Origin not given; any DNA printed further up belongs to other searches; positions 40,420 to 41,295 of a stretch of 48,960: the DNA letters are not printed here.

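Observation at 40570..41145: Peptide-deformylase homolog translationally coupled inside hutH-hutU-def-hutF-hutI, in the slot where hutG is missing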

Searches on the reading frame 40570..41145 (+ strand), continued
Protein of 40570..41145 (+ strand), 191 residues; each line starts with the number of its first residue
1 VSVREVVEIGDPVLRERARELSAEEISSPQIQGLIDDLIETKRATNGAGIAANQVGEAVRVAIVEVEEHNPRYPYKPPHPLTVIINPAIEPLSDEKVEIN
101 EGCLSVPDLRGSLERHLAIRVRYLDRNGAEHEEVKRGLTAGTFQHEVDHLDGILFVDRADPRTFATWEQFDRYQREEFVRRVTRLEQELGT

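Call 16: search_solved_structures(query=window:40570-41142:+, max_evalue=1e-10, show_alignments=4)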
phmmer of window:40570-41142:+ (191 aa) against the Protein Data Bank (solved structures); distinct sequences matched with E-value up to 1e-10: 79 (the best 60 are shown).
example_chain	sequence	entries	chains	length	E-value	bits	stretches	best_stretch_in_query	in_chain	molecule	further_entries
1sv2_A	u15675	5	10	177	8.2e-36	126.7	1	2-171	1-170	Peptide deformylase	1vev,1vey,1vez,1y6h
1szz_A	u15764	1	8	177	2.2e-35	125.4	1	2-171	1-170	Peptide deformylase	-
1zxz_A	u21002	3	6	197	8.1e-33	117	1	2-171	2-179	Peptide deformylase, mitochondrial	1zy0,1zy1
6jfd_A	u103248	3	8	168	4.8e-31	111.2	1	3-159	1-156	Peptide deformylase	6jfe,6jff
6jfc_A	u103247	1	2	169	4.8e-31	111.2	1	3-159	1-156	Peptide deformylase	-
6jf9_A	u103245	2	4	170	4.8e-31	111.2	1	3-159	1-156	Peptide deformylase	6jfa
6jfn_A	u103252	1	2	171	4.9e-31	111.2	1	3-159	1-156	Peptide deformylase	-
4je6_A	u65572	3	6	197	1.4e-30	109.6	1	2-171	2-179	Peptide deformylase 1A, chloroplastic/mitochondrial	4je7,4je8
5kob_A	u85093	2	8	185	1.5e-30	109.6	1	3-159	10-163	Peptide deformylase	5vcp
5t8z_A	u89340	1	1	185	1.3e-29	106.5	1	3-159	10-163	Peptide deformylase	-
5hgw_A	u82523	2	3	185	3.3e-29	105.2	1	3-159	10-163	Peptide deformylase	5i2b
6jf6_A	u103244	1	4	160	6.1e-29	104.3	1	5-159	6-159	Peptide deformylase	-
6jes_A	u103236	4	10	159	6.9e-29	104.2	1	6-159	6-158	Peptide deformylase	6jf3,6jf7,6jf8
6jf4_B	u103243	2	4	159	9.7e-29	103.7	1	6-159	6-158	Peptide deformylase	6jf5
1n5n_A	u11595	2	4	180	2.4e-25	92.6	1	1-159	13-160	Peptide deformylase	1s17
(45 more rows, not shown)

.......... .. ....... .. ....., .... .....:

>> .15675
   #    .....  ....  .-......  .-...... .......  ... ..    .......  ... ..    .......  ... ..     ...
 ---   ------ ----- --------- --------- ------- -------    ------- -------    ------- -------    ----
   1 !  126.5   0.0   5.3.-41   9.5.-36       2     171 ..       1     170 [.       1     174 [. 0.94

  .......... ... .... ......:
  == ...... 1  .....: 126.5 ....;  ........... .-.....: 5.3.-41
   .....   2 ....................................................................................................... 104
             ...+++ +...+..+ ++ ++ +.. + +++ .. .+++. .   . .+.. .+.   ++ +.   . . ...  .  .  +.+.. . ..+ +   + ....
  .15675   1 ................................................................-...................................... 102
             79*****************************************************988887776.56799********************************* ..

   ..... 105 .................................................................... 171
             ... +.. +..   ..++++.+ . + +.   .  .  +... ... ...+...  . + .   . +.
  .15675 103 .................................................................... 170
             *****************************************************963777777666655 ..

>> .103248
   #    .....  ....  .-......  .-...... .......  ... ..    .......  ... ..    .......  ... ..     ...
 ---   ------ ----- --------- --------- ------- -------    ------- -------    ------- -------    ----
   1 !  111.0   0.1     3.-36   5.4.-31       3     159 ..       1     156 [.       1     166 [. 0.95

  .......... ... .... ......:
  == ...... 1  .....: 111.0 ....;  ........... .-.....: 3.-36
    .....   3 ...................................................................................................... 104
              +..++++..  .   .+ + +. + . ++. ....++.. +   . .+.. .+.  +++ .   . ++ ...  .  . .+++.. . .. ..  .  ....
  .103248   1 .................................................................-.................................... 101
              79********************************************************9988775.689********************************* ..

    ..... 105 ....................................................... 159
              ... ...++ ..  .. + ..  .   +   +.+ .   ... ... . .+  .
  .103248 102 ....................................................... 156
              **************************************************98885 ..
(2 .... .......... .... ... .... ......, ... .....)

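Call 22: find_encoding_contigs(protein=P0279, flank=10000, max_places=4)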
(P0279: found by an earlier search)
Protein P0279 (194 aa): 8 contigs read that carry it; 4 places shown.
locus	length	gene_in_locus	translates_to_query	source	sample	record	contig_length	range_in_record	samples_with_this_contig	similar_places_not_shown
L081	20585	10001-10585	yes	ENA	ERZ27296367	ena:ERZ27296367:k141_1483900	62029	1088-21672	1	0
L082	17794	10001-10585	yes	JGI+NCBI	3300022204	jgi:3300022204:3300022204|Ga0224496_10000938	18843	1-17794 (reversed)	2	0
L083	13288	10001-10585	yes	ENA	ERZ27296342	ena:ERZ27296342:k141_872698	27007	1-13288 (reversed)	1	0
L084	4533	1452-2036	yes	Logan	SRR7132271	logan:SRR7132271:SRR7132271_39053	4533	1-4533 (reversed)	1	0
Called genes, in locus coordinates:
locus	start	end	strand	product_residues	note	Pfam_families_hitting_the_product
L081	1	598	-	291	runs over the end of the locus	PF01040:UbiA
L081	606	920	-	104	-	PF00578:AhpC-TSA, PF08534:Redoxin (weak)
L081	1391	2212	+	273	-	PF00561:Abhydrolase_1 (faint), PF12697:Abhydrolase_6 (weak)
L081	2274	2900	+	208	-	PF02353:CMAS, PF13489:Methyltransf_23, PF01209:Ubie_methyltran, PF07021:MetW, PF13847:Methyltransf_31, PF08241:Methyltransf_11, PF08242:Methyltransf_12, PF13649:Methyltransf_25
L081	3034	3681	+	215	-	PF02660:G3P_acyltransf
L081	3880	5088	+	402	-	PF00815:Histidinol_dh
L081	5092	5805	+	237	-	PF00392:GntR, PF07702:UTRA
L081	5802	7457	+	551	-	PF17391:Urocanase_N, PF01175:Urocanase, PF17392:Urocanase_C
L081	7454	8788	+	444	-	PF01979:Amidohydro_1, PF07969:Amidohydro_3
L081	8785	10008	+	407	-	PF01979:Amidohydro_1, PF07969:Amidohydro_3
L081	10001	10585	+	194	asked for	PF01327:Pep_deformylase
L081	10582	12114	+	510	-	PF00221:Lyase_aromatic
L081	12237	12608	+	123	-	-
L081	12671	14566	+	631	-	PF02705:K_trans, PF22776:K_trans_C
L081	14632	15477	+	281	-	PF00892:EamA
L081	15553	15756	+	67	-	-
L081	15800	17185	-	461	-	PF12679:ABC2_membrane_2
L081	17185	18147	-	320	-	PF00005:ABC_tran, PF13304:AAA_21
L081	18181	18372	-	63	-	-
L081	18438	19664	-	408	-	PF18030:Rimk_N, PF14397:ATPgrasp_ST (faint), PF02655:ATP-grasp_3, PF08443:RimK, PF02955:GSH-S_ATP, PF02080:TrkA_C (weak)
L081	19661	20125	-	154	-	PF05618:RimB-like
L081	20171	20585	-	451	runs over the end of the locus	PF10518:TAT_signal (weak), PF01569:PAP2, PF22778:VCPO_2nd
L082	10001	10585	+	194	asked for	PF01327:Pep_deformylase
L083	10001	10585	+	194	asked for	PF01327:Pep_deformylase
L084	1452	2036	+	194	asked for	PF01327:Pep_deformylase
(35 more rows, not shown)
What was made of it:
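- In Acidimicrobiia the order is hutC-U-F-I-def-H (call 22).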

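Call 23: find_encoding_contigs(protein=P0271, flank=10000, max_places=6)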
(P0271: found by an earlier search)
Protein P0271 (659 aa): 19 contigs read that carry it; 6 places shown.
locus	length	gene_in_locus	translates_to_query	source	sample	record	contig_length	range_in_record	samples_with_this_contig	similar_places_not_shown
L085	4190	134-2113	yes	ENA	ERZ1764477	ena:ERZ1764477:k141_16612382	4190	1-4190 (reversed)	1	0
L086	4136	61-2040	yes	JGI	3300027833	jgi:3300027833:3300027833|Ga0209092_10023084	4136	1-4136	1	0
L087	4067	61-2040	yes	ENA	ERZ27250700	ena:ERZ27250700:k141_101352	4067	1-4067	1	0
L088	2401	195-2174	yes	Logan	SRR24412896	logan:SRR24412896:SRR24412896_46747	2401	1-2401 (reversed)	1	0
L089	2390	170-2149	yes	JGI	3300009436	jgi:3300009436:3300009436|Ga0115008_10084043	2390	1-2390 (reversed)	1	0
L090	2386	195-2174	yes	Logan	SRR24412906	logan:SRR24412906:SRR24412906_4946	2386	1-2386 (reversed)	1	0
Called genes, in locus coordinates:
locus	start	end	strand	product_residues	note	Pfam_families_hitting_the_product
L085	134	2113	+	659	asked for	PF01327:Pep_deformylase, PF01979:Amidohydro_1, PF07969:Amidohydro_3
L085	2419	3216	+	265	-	PF02099:Josephin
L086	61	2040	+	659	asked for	PF01327:Pep_deformylase, PF01979:Amidohydro_1, PF07969:Amidohydro_3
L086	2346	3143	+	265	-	PF02099:Josephin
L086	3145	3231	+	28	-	-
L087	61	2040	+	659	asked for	PF01327:Pep_deformylase, PF01979:Amidohydro_1, PF07969:Amidohydro_3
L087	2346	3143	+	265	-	PF02099:Josephin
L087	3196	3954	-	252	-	-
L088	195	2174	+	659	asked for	PF01327:Pep_deformylase, PF01979:Amidohydro_1, PF07969:Amidohydro_3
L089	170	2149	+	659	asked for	PF01327:Pep_deformylase, PF01979:Amidohydro_1, PF07969:Amidohydro_3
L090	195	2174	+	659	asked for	PF01327:Pep_deformylase, PF01979:Amidohydro_1, PF07969:Amidohydro_3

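Call 24: search_protein_families(library=ncbifam, proteins=[P0271, L081:7454-8788:+, L081:8785-10008:+, L081:10001-10585:+], max_evalue=1e-20)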
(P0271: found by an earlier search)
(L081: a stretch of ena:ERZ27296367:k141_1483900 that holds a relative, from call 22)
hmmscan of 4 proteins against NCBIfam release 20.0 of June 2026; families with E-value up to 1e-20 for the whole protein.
P0271 (659 aa): 13 families
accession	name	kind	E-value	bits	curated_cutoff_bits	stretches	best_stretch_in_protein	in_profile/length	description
TIGR02022.1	hutF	equivalog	2e-116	389.5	413.05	1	211-655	3-430/455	formimidoylglutamate deiminase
NF006681.0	PRK09229.1-2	equivalog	8.7e-113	377.4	362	1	211-657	6-426/451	formimidoylglutamate deiminase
NF006684.0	PRK09229.1-5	equivalog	4.5e-105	352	525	1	214-655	6-430/456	formimidoylglutamate deiminase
NF006683.0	PRK09229.1-4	equivalog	3.9e-84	283.2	654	1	219-654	17-431/457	formimidoylglutamate deiminase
NF006682.0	PRK09229.1-3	equivalog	1.1e-83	281.4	637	1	222-655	14-429/454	formimidoylglutamate deiminase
NF006680.0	PRK09229.1-1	equivalog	1.4e-70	238.3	810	1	210-653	6-433/460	formimidoylglutamate deiminase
NF001159.1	PRK00150.1-3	subfamily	3.6e-38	130.7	125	1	3-159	2-150/167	peptide deformylase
NF006055.0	PRK08203.1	equivalog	1.5e-28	99.6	532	1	224-655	23-425/455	8-oxoguanine deaminase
TIGR00079.1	pept_deformyl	equivalog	1.2e-27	96.5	103.95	1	7-157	5-145/161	peptide deformylase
NF009483.0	PRK12846.1-4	equivalog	8.7e-27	94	267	1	1-158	1-155/193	peptide deformylase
NF009059.0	PRK12393.1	equivalog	2.8e-25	89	543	1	233-653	34-428/460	amidohydrolase family protein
NF009484.0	PRK12846.1-5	equivalog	2.3e-23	82.8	190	1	1-153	1-141/165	peptide deformylase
NF006549.0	PRK09045.1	equivalog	5.3e-22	78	540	0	425-620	195-384/444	TRZ/ATZ family hydrolase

L081:7454-8788:+ (444 aa): 15 families
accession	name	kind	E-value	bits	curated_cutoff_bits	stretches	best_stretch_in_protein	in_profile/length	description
NF006681.0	PRK09229.1-2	equivalog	1.3e-164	548.2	362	1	2-440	5-445/451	formimidoylglutamate deiminase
TIGR02022.1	hutF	equivalog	5.3e-128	427.6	413.05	1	3-428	3-438/455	formimidoylglutamate deiminase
NF006684.0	PRK09229.1-5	equivalog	4e-96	322.6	525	1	3-428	3-438/456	formimidoylglutamate deiminase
NF006683.0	PRK09229.1-4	equivalog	4.9e-87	292.8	654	1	16-427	21-439/457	formimidoylglutamate deiminase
NF006682.0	PRK09229.1-3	equivalog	5e-80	269.3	637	1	1-431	1-440/454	formimidoylglutamate deiminase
NF006680.0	PRK09229.1-1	equivalog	6.4e-68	229.5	810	1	4-424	8-439/460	formimidoylglutamate deiminase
NF006055.0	PRK08203.1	equivalog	9e-48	162.9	532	1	47-426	58-431/455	8-oxoguanine deaminase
NF006549.0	PRK09045.1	equivalog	5.7e-37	127.4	540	1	180-425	169-419/444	TRZ/ATZ family hydrolase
NF009059.0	PRK12393.1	equivalog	6.6e-36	124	543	1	46-424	57-434/460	amidohydrolase family protein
NF005211.0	PRK06687.1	equivalog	7.1e-26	90.9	703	1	194-424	177-412/419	TRZ/ATZ family protein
NF004701.0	PRK06038.1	equivalog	4.4e-25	88.3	609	1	46-422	52-403/432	N-ethylammeline chlorohydrolase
NF005557.0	PRK07228.1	equivalog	1.4e-24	86.7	522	1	46-425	51-417/445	5'-deoxyadenosine deaminase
NF006252.0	PRK08393.1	equivalog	1.8e-23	83.3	617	1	185-366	161-345/424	N-ethylammeline chlorohydrolase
NF005540.0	PRK07203.1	equivalog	2.3e-21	76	444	1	46-335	54-326/444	putative aminohydrolase SsnA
NF006056.0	PRK08204.1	subfamily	4.8e-21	75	391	1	19-425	26-420/449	hypothetical protein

L081:8785-10008:+ (407 aa): 1 family
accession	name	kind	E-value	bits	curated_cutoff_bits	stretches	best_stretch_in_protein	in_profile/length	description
TIGR01224.1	hutI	equivalog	1.3e-126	422.5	298.15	1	26-398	2-376/377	imidazolonepropionase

L081:10001-10585:+ (194 aa): 3 families
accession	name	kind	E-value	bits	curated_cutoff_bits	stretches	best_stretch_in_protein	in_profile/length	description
NF001159.1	PRK00150.1-3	subfamily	1.9e-40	138.1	125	1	2-164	2-158/167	peptide deformylase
TIGR00079.1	pept_deformyl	equivalog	1.4e-31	109.3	103.95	1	23-158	20-149/161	peptide deformylase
NF009483.0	PRK12846.1-4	equivalog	1.3e-23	83.6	267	1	2-157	3-157/193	peptide deformylase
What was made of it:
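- The HutF part passes NF006681 (call 24).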

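Call 38: find_encoding_contigs(protein=P0303, flank=6000, max_places=4)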
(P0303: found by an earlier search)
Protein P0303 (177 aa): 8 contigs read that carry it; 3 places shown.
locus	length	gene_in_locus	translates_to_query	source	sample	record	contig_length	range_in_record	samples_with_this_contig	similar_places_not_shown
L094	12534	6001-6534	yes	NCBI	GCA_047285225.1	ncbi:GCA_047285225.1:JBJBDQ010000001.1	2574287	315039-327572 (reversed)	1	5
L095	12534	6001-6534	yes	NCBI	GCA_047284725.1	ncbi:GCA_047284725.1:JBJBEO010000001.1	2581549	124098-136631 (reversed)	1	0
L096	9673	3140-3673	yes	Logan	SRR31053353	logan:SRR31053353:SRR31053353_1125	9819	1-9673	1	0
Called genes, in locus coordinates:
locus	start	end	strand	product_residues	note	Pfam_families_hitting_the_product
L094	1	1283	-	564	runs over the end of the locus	PF00990:GGDEF, PF00563:EAL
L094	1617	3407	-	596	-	PF03485:Arg_tRNA_synt_N, PF00750:tRNA-synt_1d, PF05746:DALR_1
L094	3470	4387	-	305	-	PF02749:QRPTase_N, PF01729:QRPTase_C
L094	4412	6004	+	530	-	-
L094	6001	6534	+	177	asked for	PF01327:Pep_deformylase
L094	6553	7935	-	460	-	PF10396:TrmE_N, PF12631:MnmE_helical, PF01926:MMR_HSR1, PF02421:FeoB_N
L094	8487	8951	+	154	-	-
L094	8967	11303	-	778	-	PF13328:HD_4, PF01966:HD, PF04607:RelA_SpoT, PF02824:TGS, PF19296:RelA_AH, PF28438:RelA_RIS, PF13291:ACT_4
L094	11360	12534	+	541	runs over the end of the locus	PF00005:ABC_tran, PF01078:Mg_chelatase (faint), PF13191:AAA_16 (faint), PF13555:AAA_29 (faint), PF20703:nSTAND1 (faint), PF02463:SMC_N (faint), PF00005:ABC_tran, PF13401:AAA_22 (weak), +5 more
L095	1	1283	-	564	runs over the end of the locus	PF00990:GGDEF, PF00563:EAL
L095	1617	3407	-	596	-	PF03485:Arg_tRNA_synt_N, PF00750:tRNA-synt_1d, PF05746:DALR_1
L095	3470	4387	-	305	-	PF02749:QRPTase_N, PF01729:QRPTase_C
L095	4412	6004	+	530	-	-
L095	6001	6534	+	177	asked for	PF01327:Pep_deformylase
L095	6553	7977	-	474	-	PF10396:TrmE_N, PF12631:MnmE_helical, PF01926:MMR_HSR1, PF02421:FeoB_N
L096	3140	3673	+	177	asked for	PF01327:Pep_deformylase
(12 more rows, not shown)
